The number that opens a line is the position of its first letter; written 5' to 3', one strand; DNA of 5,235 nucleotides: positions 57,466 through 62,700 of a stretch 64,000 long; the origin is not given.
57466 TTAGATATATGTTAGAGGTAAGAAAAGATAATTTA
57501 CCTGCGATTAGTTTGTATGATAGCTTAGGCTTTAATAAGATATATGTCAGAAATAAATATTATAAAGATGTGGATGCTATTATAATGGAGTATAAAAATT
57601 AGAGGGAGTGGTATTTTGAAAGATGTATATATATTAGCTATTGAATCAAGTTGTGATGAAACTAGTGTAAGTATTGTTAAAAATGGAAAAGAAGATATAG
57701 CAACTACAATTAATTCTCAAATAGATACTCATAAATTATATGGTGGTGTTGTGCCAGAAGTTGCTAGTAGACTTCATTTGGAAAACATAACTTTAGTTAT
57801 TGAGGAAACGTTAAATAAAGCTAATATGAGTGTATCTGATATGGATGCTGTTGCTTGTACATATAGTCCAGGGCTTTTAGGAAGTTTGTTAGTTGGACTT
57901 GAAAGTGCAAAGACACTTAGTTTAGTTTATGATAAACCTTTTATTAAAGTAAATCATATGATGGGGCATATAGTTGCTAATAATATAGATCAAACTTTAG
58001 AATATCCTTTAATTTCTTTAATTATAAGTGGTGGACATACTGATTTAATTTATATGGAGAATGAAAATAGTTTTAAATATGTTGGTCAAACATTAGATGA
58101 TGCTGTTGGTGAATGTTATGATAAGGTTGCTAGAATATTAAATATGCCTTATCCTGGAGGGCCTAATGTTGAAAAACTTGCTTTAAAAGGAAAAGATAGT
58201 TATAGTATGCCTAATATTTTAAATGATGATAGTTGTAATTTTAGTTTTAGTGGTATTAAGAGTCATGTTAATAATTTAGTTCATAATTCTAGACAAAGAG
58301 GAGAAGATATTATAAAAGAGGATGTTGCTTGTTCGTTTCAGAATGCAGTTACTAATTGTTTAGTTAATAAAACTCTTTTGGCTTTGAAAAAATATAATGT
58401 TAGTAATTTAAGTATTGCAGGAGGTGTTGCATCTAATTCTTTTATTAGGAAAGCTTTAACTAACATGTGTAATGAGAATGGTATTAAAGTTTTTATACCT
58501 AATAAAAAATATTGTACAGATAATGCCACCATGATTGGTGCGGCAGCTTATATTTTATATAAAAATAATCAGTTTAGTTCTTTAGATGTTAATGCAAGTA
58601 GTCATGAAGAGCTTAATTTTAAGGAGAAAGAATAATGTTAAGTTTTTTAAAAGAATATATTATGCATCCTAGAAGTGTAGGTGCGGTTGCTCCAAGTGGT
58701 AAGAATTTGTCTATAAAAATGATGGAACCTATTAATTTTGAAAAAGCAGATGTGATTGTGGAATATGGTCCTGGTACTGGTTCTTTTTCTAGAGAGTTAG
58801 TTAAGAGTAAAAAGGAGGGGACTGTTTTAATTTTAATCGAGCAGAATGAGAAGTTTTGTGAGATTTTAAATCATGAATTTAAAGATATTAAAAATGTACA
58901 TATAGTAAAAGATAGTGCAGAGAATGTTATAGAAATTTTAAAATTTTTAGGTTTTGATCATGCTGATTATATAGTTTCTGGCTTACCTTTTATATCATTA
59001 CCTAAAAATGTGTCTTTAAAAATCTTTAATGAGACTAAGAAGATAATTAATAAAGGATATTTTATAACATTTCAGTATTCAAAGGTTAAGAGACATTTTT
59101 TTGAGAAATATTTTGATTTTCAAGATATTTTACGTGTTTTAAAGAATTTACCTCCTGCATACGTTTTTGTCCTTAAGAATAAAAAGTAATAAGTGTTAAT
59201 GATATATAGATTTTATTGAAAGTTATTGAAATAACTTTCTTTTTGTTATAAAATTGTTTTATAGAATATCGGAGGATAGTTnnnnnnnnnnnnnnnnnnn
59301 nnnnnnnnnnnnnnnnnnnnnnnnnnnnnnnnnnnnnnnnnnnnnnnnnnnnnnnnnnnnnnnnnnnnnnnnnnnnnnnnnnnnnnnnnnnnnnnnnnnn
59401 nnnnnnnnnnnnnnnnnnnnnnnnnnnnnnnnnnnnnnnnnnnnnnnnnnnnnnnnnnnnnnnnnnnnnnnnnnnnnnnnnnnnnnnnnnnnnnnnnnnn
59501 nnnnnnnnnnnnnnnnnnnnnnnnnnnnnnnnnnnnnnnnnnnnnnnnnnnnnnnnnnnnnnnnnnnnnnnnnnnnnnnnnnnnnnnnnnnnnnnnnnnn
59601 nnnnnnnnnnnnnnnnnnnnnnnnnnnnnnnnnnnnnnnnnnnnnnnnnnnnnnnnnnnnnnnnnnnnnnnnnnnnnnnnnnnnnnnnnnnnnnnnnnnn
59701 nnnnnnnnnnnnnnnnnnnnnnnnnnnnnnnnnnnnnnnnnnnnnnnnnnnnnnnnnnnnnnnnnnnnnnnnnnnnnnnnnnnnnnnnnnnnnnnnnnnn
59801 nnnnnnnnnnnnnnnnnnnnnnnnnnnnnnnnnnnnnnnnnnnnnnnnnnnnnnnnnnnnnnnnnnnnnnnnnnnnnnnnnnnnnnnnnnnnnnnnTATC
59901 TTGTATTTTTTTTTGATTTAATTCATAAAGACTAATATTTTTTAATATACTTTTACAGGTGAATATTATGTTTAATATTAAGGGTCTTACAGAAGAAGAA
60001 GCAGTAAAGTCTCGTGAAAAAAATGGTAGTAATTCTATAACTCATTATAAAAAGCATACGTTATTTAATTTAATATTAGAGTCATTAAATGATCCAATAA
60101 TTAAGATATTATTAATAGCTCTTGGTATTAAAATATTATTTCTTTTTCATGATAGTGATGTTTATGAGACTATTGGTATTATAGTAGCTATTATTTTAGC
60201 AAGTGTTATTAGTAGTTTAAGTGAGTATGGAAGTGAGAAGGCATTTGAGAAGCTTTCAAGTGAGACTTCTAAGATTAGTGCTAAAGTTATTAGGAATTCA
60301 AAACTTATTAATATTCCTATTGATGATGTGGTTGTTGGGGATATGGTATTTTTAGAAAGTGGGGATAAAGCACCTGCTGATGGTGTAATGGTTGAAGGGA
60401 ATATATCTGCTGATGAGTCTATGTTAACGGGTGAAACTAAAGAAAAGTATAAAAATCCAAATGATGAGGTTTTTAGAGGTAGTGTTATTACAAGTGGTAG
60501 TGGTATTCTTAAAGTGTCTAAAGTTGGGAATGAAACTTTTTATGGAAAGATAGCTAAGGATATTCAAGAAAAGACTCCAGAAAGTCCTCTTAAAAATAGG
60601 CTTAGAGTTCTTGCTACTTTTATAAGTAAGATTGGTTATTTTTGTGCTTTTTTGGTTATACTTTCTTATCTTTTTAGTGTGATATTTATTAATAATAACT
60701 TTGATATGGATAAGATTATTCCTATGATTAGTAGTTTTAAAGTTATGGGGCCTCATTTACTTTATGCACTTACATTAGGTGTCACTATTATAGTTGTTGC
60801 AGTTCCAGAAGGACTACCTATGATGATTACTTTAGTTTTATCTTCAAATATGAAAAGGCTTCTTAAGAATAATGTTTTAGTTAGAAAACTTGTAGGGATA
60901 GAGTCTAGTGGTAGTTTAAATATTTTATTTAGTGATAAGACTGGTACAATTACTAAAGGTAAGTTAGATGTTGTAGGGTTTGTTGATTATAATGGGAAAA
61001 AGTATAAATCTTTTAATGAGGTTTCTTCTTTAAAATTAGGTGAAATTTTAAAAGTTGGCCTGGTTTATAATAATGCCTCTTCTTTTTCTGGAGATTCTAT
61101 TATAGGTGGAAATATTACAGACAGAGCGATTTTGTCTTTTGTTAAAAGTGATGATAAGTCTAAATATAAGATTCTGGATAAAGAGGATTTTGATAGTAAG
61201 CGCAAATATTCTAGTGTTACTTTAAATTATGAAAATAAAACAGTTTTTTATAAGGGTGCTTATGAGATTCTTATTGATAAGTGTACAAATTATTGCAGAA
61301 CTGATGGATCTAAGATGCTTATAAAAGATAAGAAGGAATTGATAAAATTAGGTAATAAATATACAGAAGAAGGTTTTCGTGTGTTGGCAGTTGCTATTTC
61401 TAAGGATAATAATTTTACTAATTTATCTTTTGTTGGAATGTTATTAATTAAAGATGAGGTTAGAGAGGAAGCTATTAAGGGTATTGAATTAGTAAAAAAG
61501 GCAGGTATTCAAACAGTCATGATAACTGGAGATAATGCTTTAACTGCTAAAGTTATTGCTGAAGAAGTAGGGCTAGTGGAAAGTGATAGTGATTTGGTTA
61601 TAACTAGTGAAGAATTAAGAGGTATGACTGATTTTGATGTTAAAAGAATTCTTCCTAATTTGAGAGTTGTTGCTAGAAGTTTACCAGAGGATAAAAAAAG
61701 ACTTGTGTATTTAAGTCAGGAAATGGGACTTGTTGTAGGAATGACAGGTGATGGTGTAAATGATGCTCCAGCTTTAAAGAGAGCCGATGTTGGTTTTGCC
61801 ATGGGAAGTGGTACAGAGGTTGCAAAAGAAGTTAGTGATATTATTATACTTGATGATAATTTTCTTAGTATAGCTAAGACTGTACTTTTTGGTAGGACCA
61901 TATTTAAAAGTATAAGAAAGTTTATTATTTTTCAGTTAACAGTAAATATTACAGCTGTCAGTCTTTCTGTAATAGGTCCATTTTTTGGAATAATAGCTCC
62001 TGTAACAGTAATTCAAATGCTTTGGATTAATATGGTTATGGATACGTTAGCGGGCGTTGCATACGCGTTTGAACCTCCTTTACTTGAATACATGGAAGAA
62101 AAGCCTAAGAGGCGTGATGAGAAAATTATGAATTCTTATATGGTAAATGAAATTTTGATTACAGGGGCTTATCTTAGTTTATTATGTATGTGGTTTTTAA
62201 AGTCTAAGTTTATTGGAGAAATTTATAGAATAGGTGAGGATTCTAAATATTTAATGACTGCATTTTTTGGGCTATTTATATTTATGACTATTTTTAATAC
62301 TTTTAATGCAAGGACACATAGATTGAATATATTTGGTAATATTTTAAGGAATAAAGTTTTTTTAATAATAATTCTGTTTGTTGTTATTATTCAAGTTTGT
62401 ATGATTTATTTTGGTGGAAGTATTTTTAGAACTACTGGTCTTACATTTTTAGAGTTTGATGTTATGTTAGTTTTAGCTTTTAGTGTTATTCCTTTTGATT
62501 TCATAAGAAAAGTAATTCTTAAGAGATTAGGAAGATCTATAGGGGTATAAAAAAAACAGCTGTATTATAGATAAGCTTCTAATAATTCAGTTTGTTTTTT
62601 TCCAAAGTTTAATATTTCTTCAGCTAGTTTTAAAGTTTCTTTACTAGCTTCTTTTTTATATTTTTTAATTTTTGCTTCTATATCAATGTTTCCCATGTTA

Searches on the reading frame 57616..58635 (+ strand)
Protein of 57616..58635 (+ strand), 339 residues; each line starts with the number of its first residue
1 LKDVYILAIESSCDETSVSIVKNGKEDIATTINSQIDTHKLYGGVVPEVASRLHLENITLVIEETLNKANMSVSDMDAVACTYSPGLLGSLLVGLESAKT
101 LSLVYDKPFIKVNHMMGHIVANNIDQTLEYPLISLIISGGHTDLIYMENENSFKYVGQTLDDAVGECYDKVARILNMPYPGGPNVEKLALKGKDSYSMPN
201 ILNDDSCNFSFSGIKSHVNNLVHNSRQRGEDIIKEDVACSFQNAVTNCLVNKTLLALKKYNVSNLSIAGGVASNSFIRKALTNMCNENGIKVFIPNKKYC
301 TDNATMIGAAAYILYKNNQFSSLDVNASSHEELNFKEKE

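Call 24: search_protein_families(library=ncbifam, proteins=[window:57616-58635:+], max_evalue=0.00001)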
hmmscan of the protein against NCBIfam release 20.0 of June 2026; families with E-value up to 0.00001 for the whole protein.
window:57616-58635:+ (339 aa): 6 families
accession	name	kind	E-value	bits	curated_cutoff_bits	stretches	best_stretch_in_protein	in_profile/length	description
TIGR03723.1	T6A_TsaD_YgjD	equivalog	7.3e-123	409.7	296.1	1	6-315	1-313/314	tRNA (adenosine(37)-N6)-threonylcarbamoyltransferase complex transferase subunit TsaD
TIGR00329.1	gcp_kae1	subfamily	2.9e-101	338.7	207.8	1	7-308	1-305/305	tRNA (adenosine(37)-N6)-threonylcarbamoyltransferase complex transferase subunit TsaD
TIGR03722.2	arch_KAE1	equivalog_domain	9e-65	218.9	375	1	6-322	1-304/323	KEOPS complex N(6)-L-threonylcarbamoyladenine synthase Kae1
NF007174.0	PRK09605.1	equivalog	9.4e-62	209.2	447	1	5-323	2-307/535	bifunctional N(6)-L-threonylcarbamoyladenine synthase/serine/threonine protein kinase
TIGR03725.1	T6A_YeaZ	equivalog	2.1e-09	37.6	69.3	1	6-115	1-94/212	tRNA (adenosine(37)-N6)-threonylcarbamoyltransferase complex dimerization subunit type 1 TsaB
TIGR00143.1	hypF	equivalog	2.6e-07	29.2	466.1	1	162-310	591-737/741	carbamoyltransferase HypF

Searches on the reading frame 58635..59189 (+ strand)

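Call 24: search_protein_families(library=ncbifam, proteins=[window:58635-59189:+], max_evalue=0.00001)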
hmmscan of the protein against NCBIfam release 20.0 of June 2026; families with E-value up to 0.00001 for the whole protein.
window:58635-59189:+ (184 aa): 6 families
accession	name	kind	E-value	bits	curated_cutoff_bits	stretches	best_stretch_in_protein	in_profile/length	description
NF041658.1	ornithlipidmtase_OlsG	equivalog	3.1e-28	98.8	350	1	4-181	7-186/191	ornithine lipid N-methyltransferase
NF045881.1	PLipidMtase_Agro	equivalog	3.9e-15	55.9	250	1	3-181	18-195/197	phospholipid N-methyltransferase PmtA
TIGR00755.1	ksgA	equivalog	1.4e-09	37.7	171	1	26-136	18-120/256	16S rRNA (adenine(1518)-N(6)/adenine(1519)-N(6))-dimethyltransferase RsmA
NF012222.1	erm_A_23S_MT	exception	1e-07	31.8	475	1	28-155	21-131/243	23S rRNA (adenine(2058)-N(6))-methyltransferase Erm(A)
NF000499.2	Erm23S_rRNA_broad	equivalog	2.1e-07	30.6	212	1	28-119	14-96/244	23S ribosomal RNA methyltransferase Erm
NF045543.1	erm_G_23S_MT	exception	2.2e-07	30.9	515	1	27-154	20-130/244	23S rRNA (adenine(2058)-N(6))-methyltransferase Erm(G)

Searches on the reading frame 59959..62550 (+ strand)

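Call 24: search_protein_families(library=ncbifam, proteins=[window:59959-62550:+], max_evalue=0.00001)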
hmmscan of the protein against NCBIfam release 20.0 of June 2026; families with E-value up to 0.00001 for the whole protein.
window:59959-62550:+ (863 aa): 20 families
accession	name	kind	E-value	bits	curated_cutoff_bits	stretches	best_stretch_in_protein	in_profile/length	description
TIGR01517.1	ATPase-IIB_Ca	equivalog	4.5e-180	600.8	507.05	1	8-848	54-874/882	calcium-translocating P-type ATPase, PMCA-type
TIGR01522.1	ATPase-IIA2_Ca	equivalog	6.1e-126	421.3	798.3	1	8-856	22-852/854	calcium-transporting P-type ATPase, PMR1-type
TIGR01116.1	ATPase-IIA1_Ca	equivalog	2.6e-104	350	703.4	1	39-852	1-796/799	calcium-translocating P-type ATPase, SERCA-type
TIGR01647.1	ATPase-IIIA_H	equivalog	2.4e-87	293.9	615.5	1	9-788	1-727/755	plasma-membrane proton-efflux P-type ATPase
TIGR01494.1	ATPase_P-type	subfamily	2.7e-80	270.1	62.3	4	561-682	356-472/478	HAD-IC family P-type ATPase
TIGR01524.1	ATPase-IIIB_Mg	equivalog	6e-78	262.6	610.75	1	8-746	32-758/867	magnesium-translocating P-type ATPase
TIGR01525.1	ATPase-IB_hvy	subfamily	3.2e-77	260.7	346.25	3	52-348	4-276/560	heavy metal translocating P-type ATPase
TIGR01523.1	ATPase-IID_K-Na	equivalog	4e-76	256.4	645.05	2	405-758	485-861/997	potassium/sodium efflux P-type ATPase, fungal-type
NF011702.0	PRK15122.1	subfamily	1.4e-71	241.6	975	2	161-730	237-779/907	magnesium-translocating P-type ATPase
TIGR01106.1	ATPase-IIC_X-K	subfamily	4.7e-67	226.7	946.1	3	546-741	637-831/997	Na,H/K antiporter P-type ATPase subunit alpha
TIGR01511.1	ATPase-IB1_Cu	subfamily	8.3e-63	213.1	397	4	52-237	23-208/542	copper-translocating P-type ATPase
TIGR01657.1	P-ATPase-V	hypoth_equivalog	3.5e-62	210.3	618.25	4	560-824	772-1037/1055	ATP13A2 family polyamine export P-type ATPase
TIGR01512.1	ATPase-IB2_Cd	subfamily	8e-56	189.7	313.5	4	570-674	367-468/494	cadmium family heavy metal-translocating P-type ATPase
NF007952.0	PRK10671.1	equivalog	1.4e-51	175.7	1316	3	69-348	290-549/838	copper-exporting P-type ATPase CopA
TIGR01497.1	kdpB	equivalog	1.1e-41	142.7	527.9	2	72-539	71-485/675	potassium-transporting ATPase subunit KdpB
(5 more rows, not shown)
